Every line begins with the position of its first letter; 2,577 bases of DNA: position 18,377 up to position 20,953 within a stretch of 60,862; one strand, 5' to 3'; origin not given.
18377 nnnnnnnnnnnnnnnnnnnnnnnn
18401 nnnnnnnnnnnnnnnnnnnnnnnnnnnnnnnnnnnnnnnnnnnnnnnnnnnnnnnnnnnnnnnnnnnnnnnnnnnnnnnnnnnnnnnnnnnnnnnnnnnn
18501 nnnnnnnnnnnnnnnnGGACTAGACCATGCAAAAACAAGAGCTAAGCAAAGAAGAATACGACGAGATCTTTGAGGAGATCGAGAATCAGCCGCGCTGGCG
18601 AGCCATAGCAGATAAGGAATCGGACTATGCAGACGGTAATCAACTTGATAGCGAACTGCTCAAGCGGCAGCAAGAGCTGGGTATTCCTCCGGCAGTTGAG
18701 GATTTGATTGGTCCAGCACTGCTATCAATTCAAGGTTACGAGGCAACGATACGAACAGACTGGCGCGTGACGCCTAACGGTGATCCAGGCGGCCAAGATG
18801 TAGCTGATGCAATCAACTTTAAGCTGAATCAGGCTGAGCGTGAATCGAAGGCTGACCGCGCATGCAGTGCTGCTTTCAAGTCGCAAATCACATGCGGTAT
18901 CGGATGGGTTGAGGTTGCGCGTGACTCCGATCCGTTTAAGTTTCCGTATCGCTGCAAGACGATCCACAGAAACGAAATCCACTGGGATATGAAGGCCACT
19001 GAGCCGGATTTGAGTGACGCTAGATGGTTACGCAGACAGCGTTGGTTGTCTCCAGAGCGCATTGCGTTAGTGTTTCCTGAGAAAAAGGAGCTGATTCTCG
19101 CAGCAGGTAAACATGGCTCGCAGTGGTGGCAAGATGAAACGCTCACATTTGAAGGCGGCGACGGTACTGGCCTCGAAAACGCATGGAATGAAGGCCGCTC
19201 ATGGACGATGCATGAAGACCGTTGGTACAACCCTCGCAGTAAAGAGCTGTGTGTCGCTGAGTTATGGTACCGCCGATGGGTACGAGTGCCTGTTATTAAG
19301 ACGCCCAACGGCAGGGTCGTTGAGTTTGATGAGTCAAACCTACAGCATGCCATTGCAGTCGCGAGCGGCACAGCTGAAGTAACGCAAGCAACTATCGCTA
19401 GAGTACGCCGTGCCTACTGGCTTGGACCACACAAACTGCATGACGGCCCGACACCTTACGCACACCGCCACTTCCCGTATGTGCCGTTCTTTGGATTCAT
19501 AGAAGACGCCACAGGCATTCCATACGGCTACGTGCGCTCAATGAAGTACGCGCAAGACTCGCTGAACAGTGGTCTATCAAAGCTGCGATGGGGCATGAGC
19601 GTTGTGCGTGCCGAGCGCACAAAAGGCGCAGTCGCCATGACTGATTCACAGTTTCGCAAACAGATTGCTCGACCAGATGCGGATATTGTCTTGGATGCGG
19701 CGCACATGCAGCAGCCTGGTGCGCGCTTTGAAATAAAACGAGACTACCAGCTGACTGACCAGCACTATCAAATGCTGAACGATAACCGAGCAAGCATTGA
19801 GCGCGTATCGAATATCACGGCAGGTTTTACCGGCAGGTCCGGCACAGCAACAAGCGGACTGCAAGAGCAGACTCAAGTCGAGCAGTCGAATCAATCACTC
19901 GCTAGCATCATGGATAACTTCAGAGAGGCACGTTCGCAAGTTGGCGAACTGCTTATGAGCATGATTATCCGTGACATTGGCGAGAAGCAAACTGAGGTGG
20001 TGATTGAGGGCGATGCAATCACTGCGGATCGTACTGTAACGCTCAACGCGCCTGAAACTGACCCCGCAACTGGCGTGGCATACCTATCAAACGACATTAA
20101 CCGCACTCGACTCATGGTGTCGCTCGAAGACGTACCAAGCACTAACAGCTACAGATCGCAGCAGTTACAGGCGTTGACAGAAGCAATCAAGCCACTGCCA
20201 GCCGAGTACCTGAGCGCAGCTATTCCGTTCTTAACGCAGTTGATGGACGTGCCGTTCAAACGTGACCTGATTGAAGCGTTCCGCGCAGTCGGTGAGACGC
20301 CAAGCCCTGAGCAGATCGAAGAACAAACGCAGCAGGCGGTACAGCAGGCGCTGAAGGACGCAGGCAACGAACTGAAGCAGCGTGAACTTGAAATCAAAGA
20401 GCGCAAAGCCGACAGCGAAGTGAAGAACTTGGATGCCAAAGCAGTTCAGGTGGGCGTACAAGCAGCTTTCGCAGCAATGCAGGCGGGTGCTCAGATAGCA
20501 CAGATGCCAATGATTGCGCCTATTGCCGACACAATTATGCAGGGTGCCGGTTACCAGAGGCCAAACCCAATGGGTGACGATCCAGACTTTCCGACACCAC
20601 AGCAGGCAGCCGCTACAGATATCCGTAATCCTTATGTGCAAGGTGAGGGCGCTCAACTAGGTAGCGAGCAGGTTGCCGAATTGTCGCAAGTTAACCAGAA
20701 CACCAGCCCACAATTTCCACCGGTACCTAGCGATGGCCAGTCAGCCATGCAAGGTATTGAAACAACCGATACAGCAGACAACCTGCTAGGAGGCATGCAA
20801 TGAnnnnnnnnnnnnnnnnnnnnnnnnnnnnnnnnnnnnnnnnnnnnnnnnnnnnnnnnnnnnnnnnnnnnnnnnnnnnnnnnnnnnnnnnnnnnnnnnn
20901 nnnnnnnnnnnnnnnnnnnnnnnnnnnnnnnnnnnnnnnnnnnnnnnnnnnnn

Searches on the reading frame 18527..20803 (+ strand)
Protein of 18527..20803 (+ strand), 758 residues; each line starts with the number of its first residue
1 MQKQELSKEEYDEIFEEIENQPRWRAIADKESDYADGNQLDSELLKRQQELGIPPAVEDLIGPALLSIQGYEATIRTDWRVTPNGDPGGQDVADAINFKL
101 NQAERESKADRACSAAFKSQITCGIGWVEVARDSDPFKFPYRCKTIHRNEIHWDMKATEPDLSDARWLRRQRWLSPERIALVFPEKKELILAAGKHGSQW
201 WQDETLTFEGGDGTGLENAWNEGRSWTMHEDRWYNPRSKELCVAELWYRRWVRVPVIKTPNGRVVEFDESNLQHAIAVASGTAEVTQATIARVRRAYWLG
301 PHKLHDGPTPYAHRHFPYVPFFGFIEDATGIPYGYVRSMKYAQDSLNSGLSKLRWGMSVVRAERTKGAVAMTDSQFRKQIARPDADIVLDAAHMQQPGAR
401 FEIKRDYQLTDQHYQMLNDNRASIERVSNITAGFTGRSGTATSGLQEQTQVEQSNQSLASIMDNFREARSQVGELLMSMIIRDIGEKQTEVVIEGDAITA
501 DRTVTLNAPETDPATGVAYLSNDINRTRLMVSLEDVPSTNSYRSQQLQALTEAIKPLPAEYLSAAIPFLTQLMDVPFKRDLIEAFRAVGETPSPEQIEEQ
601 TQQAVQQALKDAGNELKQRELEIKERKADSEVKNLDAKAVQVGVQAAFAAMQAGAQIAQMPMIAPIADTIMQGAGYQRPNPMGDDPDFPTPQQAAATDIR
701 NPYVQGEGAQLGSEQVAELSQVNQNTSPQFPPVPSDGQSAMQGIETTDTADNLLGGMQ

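Call 7: search_protein_families(library=phrogs, proteins=[window:18527-20803:+], max_evalue=0.001)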
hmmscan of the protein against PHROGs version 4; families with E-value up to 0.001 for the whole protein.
window:18527-20803:+ (758 aa): 4 families
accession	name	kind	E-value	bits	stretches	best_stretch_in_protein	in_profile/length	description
phrog_156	-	head and packaging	5.9e-179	597.7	1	3-695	8-667/681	portal protein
phrog_18470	-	head and packaging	7.4e-40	137.5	1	6-193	20-208/232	portal protein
phrog_24564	-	unknown function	1.4e-13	51.8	1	517-640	30-160/212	-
phrog_27974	-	head and packaging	4.4e-05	23.9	1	553-656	37-134/239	portal protein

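Call 48: search_solved_structures(query=window:18527-20803:+, max_evalue=0.001)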
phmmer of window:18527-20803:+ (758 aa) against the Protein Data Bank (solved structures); distinct sequences matched with E-value up to 0.001: 2.
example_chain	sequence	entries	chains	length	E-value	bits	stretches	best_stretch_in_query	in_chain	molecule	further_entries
8jov_0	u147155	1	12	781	6.7e-49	170.1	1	8-706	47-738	Portal protein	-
7wmp_a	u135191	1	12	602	4.6e-05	25.2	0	33-185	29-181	Portal protein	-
